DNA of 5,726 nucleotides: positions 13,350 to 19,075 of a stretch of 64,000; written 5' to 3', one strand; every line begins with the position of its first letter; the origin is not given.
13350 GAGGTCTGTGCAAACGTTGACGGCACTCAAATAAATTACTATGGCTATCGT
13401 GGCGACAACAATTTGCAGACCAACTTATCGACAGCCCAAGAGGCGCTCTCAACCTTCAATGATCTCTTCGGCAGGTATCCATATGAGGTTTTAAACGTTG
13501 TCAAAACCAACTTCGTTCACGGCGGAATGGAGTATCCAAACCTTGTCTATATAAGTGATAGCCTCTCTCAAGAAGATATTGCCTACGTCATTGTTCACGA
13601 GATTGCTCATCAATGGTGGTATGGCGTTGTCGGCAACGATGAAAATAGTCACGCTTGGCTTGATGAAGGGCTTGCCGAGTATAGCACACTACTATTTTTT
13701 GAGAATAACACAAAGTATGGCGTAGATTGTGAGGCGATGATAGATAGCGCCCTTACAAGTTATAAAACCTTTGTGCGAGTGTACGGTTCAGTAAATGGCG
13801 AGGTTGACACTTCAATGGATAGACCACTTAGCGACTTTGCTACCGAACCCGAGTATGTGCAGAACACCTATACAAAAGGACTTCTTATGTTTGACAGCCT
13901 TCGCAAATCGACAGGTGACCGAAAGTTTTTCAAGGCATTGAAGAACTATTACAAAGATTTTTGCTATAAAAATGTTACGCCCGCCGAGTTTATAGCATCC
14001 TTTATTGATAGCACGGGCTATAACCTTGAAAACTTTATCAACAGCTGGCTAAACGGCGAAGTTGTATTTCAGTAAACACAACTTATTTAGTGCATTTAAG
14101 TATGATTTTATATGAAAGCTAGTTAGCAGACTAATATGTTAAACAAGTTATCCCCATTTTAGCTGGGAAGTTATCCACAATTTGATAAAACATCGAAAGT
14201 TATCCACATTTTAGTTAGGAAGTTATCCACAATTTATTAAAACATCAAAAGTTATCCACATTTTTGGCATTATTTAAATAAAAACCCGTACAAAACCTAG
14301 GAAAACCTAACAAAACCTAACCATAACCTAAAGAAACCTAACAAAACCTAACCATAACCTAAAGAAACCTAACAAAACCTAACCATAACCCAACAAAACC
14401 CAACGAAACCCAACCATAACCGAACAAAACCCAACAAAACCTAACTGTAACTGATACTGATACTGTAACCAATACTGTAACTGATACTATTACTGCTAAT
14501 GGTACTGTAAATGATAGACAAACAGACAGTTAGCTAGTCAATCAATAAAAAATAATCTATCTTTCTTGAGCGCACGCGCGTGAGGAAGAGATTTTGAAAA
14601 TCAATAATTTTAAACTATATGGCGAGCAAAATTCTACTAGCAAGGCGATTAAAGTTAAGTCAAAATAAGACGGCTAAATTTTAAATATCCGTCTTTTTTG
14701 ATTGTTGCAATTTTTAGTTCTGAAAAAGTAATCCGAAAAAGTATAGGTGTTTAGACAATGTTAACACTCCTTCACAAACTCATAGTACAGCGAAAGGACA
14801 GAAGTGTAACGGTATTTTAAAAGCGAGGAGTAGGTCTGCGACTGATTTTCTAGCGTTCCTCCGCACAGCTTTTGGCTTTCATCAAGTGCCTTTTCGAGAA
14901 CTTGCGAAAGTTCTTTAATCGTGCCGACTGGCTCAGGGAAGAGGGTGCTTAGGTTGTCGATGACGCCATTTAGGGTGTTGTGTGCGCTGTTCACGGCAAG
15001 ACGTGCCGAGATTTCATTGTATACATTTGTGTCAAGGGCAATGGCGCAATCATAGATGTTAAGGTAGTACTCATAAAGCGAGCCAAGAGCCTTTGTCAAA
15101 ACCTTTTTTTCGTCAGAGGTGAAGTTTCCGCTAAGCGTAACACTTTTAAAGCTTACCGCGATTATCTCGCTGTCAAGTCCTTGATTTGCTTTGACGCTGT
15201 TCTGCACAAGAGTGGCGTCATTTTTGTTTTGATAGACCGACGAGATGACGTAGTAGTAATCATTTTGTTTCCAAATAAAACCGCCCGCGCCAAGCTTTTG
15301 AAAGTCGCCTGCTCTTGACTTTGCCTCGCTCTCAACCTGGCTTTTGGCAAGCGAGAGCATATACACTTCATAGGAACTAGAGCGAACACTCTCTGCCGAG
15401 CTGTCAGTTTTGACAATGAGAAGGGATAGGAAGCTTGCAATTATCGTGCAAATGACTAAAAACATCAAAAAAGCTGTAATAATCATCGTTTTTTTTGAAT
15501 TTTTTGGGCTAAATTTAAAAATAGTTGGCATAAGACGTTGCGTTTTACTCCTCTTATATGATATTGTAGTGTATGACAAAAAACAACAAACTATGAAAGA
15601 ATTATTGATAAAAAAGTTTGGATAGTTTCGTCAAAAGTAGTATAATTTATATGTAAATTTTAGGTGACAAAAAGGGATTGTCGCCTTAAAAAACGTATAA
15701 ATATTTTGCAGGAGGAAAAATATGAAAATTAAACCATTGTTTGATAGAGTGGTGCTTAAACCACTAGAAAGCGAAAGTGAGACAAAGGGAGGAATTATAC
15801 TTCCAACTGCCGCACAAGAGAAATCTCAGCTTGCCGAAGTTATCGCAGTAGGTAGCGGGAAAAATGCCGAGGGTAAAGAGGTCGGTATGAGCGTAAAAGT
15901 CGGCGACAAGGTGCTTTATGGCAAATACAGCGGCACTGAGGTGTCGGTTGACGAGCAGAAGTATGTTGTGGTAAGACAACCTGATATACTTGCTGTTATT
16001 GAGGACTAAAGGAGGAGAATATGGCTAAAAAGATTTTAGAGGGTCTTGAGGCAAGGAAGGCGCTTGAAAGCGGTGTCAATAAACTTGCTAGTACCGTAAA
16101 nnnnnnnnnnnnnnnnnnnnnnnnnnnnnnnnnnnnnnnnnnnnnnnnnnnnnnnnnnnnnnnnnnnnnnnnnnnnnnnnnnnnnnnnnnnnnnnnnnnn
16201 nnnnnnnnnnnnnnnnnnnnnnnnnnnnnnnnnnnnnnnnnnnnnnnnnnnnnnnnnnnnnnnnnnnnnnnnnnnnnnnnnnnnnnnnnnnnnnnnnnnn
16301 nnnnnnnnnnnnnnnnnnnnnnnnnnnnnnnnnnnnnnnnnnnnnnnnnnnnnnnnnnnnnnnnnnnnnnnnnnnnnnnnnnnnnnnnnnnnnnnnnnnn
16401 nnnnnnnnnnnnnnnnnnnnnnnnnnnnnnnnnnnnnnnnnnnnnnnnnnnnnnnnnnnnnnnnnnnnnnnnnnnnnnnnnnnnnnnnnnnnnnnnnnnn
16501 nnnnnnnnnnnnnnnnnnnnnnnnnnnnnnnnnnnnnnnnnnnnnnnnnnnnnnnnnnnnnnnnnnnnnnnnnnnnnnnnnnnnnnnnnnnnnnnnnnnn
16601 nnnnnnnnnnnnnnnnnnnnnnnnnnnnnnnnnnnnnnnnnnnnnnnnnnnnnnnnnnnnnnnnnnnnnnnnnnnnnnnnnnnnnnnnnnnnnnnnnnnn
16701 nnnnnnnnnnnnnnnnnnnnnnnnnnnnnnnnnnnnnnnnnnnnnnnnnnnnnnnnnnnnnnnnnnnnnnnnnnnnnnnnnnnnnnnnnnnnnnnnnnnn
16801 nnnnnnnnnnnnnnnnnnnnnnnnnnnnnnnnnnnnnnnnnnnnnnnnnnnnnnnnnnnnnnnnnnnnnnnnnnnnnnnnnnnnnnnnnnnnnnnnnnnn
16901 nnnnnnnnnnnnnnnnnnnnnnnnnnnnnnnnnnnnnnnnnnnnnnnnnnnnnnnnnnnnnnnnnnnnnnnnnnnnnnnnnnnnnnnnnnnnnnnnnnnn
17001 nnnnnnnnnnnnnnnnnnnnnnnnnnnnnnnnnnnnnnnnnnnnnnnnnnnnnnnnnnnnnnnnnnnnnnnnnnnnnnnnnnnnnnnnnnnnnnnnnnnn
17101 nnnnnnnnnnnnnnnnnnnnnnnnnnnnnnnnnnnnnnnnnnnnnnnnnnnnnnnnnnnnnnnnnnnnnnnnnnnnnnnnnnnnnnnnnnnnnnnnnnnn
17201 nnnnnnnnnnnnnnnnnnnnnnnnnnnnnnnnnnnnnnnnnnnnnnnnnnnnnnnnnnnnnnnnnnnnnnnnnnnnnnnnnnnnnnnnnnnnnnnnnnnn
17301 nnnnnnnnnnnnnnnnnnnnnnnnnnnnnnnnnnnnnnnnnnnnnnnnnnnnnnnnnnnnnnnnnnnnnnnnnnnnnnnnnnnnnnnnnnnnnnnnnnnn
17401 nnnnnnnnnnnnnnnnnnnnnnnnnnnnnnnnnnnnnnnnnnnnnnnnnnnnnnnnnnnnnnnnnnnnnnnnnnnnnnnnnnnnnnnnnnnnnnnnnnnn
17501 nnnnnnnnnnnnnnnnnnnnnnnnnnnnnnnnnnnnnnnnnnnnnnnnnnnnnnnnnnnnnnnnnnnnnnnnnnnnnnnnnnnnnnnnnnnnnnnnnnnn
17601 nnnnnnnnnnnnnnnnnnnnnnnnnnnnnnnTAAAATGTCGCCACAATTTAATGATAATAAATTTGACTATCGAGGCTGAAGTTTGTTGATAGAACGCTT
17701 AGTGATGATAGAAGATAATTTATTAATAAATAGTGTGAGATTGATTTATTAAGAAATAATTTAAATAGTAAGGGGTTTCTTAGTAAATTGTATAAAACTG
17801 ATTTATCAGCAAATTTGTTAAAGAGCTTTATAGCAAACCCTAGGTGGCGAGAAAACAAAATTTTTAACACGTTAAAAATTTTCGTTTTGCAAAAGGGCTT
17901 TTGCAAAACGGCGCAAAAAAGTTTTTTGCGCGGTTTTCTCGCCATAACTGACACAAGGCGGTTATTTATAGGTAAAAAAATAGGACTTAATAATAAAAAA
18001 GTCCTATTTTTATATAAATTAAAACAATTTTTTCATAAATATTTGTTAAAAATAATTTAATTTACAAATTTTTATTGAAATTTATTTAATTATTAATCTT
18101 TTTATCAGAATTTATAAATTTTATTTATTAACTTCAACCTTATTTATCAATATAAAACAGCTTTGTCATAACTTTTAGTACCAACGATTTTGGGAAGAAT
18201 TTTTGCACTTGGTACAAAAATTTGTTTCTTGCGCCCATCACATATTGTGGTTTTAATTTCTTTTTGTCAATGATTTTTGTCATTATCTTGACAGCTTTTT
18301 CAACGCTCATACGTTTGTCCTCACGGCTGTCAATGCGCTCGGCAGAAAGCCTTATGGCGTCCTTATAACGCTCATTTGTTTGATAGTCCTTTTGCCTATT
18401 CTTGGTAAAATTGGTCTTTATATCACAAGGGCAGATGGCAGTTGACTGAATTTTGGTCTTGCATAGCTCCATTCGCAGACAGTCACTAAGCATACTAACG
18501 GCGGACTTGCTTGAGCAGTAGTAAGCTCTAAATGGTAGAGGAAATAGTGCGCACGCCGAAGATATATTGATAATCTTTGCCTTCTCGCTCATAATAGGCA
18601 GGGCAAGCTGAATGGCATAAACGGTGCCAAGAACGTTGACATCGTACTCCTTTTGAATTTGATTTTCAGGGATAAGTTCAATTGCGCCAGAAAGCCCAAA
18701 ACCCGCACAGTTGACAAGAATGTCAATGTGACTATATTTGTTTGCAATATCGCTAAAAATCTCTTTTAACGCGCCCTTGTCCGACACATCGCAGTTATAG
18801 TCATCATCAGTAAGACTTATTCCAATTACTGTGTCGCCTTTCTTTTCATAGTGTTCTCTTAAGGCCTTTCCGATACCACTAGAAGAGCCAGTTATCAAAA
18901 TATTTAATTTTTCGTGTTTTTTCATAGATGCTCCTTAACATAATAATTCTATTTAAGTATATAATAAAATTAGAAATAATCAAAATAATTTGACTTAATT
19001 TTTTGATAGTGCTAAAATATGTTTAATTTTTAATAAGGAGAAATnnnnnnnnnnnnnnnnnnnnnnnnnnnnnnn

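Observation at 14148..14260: Array of five co-oriented DnaA boxes in a convergent, ORF-free region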

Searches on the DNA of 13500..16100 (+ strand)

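Call 11: search_rna_families(source=window, start=13500, end=16100, threshold=evalue, max_evalue=1)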
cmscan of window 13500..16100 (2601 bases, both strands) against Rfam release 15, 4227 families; matches with E-value up to 1: 1.
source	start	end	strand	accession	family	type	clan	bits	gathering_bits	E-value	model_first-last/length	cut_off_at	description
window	15539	15599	+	RF02888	BtsR1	Gene; sRNA;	-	24.6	66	0.06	1-51/51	no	Bacillus sRNA 1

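Call 24: search_dna_similar(query=window:14076-14760:+, collection=phages, mode=distant, max_evalue=0.01)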
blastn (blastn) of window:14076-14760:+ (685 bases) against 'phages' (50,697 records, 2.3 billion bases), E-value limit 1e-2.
Records with a match: 26; places in all: 37; records where one place covers at least 80% of the query: 0.
Best place of each record, by identity: 80-90% 5; 60-80% 21.
By first word of the organism name: Lactococcus 16; Carnobacterium 5; Microviridae 2; Gokushovirus 1; bajarodmic 1; Capybara 1.
By host as written in the record: Lactococcus lactis 14; Carnobacterium divergens 5; - 3; Lactococcus lactis strain ML8 2; rat 1; Hydrochoerus hydrochaeris 1.
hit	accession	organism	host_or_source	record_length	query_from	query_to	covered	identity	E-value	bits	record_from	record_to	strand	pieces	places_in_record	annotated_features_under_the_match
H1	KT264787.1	Gokushovirus WZ-2015a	rat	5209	73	206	20%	75.1%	9e-6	108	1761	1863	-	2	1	none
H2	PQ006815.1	bajarodmic virus 609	Chaetodipus arenarius feces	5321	70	190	18%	73.0%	6e-8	64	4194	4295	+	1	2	none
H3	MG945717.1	Microviridae sp.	pig feces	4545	93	187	14%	74.0%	5e-3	49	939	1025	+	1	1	none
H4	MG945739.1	Microviridae sp.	pig feces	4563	93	187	14%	73.0%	5e-3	49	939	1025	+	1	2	none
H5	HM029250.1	Lactococcus phage 949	Lactococcus lactis strain ML8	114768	123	198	11%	75.3%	4e-4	52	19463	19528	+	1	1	none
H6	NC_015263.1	Lactococcus phage 949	Lactococcus lactis strain ML8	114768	123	198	11%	75.3%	4e-4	52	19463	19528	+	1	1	none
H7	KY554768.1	Lactococcus phage AM1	Lactococcus lactis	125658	121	189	10%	76.8%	5e-3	49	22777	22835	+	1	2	none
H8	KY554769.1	Lactococcus phage AM2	Lactococcus lactis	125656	121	189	10%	76.8%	5e-3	49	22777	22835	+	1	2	none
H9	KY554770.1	Lactococcus phage AM3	Lactococcus lactis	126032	121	189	10%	76.8%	5e-3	49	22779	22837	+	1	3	none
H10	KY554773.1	Lactococcus phage AM8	Lactococcus lactis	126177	121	189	10%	76.8%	5e-3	49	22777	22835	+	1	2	none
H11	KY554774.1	Lactococcus phage AM9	Lactococcus lactis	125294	121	189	10%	76.8%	5e-3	49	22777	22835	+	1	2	none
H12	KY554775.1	Lactococcus phage AM11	Lactococcus lactis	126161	121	189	10%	76.8%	5e-3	49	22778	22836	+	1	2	none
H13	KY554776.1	Lactococcus phage AM12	Lactococcus lactis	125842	121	189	10%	76.8%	5e-3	49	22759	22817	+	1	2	none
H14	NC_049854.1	Lactococcus phage AM1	Lactococcus lactis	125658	121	189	10%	76.8%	5e-3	49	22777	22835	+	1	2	none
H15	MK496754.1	Capybara microvirus Cap1_SP_240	Hydrochoerus hydrochaeris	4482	121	185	9%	77.9%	4e-4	52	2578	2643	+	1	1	hypothetical protein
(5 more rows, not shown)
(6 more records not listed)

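Call 25: search_dna_similar(query=window:14076-14760:+, collection=plasmids, mode=distant, max_evalue=0.01)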
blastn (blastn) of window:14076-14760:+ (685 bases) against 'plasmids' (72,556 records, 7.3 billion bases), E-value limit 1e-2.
No match.

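Call 34: get_annotated_region(hit=H1, flank=3000)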
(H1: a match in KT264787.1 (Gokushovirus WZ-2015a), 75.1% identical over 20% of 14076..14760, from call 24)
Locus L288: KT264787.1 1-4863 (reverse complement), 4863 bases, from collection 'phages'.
description: Gokushovirus WZ-2015a isolate 39Rt2, complete genome.
organism: Gokushovirus WZ-2015a (NCBI taxid 1758150)
taxonomy: Viruses; Monodnaviria; Sangervirae; Phixviricota; Malgrandaviricetes; Petitvirales; Microviridae; Gokushovirinae
host: rat; source: feces; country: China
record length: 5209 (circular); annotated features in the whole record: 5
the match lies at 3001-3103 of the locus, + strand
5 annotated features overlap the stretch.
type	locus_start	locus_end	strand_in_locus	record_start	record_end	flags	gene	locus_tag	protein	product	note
CDS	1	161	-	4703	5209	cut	-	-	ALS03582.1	VP3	-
CDS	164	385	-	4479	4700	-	-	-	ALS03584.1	VP5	-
CDS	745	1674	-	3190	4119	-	-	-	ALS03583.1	VP4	-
CDS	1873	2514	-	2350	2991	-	-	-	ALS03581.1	VP2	-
CDS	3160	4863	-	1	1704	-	-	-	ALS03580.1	VP1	-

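Call 35: get_annotated_region(hit=H2, flank=3000)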
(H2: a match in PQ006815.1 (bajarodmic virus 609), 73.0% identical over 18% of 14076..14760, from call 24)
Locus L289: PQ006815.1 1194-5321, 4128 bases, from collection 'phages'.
description: Bajarodmic virus 609 isolate BGG_065_6, complete genome.
organism: bajarodmic virus 609 (NCBI taxid 3343671)
taxonomy: Viruses; Monodnaviria; Sangervirae; Phixviricota; Malgrandaviricetes; Petitvirales; Microviridae; Microvirus
host: -; source: Chaetodipus arenarius feces; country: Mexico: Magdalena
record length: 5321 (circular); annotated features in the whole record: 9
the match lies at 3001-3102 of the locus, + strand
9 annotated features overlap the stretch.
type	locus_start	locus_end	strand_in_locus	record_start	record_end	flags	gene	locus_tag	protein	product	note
CDS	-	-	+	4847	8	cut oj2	-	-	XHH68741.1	hypothetical protein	-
CDS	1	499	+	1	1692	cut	-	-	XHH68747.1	major capsid protein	-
CDS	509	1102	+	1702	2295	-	-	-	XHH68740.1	DNA pilot protein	-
CDS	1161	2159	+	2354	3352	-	-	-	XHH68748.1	replication initiator protein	-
CDS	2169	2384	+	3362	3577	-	-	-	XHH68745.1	hypothetical protein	-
CDS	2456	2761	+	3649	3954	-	-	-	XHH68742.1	hypothetical protein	-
CDS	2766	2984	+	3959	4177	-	-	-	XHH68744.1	hypothetical protein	-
CDS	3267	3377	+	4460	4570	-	-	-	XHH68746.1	hypothetical protein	-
CDS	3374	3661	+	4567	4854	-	-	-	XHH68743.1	hypothetical protein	-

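Call 89: get_annotated_region(hit=H5, flank=3500)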
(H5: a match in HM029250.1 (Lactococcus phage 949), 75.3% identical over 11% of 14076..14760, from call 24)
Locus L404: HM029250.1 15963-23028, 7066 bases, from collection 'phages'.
description: Lactococcus phage 949, complete genome.
organism: Lactococcus phage 949 (NCBI taxid 881953)
taxonomy: Viruses; Duplodnaviria; Heunggongvirae; Uroviricota; Caudoviricetes; Audreyjarvisvirus; Audreyjarvisvirus av949
host: Lactococcus lactis strain ML8; source: -; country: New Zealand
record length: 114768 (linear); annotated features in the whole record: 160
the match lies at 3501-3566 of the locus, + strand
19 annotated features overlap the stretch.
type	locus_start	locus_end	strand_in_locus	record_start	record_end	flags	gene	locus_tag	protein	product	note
CDS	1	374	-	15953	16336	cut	-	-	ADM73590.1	hypothetical protein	ORF32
CDS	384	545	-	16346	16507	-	-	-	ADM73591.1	hypothetical protein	ORF33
CDS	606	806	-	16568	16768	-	-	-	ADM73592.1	hypothetical protein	ORF34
CDS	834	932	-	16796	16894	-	-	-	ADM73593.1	hypothetical protein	ORF35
CDS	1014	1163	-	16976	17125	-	-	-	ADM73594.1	hypothetical protein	ORF36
CDS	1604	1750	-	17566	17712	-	-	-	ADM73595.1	hypothetical protein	ORF37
CDS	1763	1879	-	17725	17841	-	-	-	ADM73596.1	hypothetical protein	ORF38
CDS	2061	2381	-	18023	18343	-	-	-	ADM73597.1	hypothetical protein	ORF39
CDS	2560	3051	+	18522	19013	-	-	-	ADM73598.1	putative HNH endonuclease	ORF40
CDS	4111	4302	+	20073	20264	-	-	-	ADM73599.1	hypothetical protein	ORF41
CDS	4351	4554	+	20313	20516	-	-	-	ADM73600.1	hypothetical protein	ORF42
CDS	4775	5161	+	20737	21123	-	-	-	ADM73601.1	hypothetical protein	ORF43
CDS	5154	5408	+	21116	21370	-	-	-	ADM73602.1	hypothetical protein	ORF44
CDS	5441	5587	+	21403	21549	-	-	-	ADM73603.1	hypothetical protein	ORF45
CDS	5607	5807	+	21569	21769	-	-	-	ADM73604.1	hypothetical protein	ORF46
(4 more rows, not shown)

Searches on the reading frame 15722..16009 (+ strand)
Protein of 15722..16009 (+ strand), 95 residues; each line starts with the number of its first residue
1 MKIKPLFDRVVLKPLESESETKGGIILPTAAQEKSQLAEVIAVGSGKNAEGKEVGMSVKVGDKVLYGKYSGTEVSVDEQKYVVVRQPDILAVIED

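Call 10: search_protein_families(library=ncbifam, proteins=[window:15722-16009:+], max_evalue=0.01)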
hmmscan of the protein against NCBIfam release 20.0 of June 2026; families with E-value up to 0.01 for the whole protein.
window:15722-16009:+ (95 aa): 15 families
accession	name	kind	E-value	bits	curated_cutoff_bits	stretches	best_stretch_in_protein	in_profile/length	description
NF001531.0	PRK00364.2-2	subfamily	7.7e-39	131.6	96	1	1-94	1-94/94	co-chaperone GroES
NF001533.0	PRK00364.2-4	subfamily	3.9e-33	113.4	99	1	1-93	4-97/98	co-chaperone GroES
NF001527.0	PRK00364.1-2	subfamily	5.5e-33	113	120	1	1-94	1-95/96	co-chaperone GroES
NF001530.0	PRK00364.1-6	equivalog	3.3e-32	110.5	136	1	2-94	10-103/104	co-chaperone GroES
NF001534.0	PRK00364.2-5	equivalog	3.6e-32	110.2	120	1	3-94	2-94/94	co-chaperone GroES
NF001529.0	PRK00364.1-5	subfamily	3.9e-31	107.1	133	1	1-94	1-95/95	co-chaperone GroES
NF011106.0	PRK14533.1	equivalog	6e-28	96.6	128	1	1-95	1-91/91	co-chaperonin GroES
NF001532.0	PRK00364.2-3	equivalog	1.5e-24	85.8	130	1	3-94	2-94/94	co-chaperone GroES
NF001539.0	PRK00364.3-5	equivalog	4.8e-22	77.9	122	1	1-94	1-90/91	co-chaperone GroES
NF001528.0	PRK00364.1-4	equivalog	7.4e-22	77.4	119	1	3-94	2-94/95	co-chaperone GroES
NF001538.0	PRK00364.3-4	equivalog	2.3e-21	75.7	142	1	2-95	5-92/92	co-chaperone GroES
NF001537.0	PRK00364.3-3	equivalog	4.7e-21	74.8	109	1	1-94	1-86/86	co-chaperone GroES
NF001526.0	PRK00364.1-1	subfamily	6.2e-21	74.4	130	1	1-94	1-96/96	co-chaperone GroES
NF001535.0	PRK00364.3-1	equivalog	1.6e-16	60.5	215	1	1-93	1-89/118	co-chaperone GroES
NF001536.0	PRK00364.3-2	equivalog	1.1e-13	51.1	147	1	1-94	1-100/109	co-chaperone GroES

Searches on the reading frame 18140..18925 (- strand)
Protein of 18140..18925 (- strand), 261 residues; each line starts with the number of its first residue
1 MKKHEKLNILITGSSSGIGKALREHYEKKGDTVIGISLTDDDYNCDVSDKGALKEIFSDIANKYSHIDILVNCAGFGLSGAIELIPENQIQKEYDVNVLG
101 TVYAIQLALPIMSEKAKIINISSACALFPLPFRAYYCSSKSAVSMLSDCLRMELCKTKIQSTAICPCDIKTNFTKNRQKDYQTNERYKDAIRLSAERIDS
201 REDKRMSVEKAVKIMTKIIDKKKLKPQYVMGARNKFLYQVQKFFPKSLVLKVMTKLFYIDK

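Call 8: search_protein_families(library=pfam, proteins=[window:18140-18925:-])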
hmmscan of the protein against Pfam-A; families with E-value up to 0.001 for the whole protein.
window:18140-18925:- (261 aa): 5 families
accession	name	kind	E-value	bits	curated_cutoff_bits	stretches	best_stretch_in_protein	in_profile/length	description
PF00106.31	adh_short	-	3.3e-37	128.3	26.6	1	9-181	3-194/195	short chain dehydrogenase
PF13561.12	adh_short_C2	-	1.7e-27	97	27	1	43-189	48-196/236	Enoyl-(Acyl carrier protein) reductase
PF01370.27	Epimerase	-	1.1e-05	25.4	20.9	1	9-126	1-118/240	NAD dependent epimerase/dehydratase family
PF08659.16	KR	-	9.2e-05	22.9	22.6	1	43-144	58-157/180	KR domain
PF04321.23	RmlD_sub_bind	-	0.00015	21.4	27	1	8-123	2-101/287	RmlD substrate binding domain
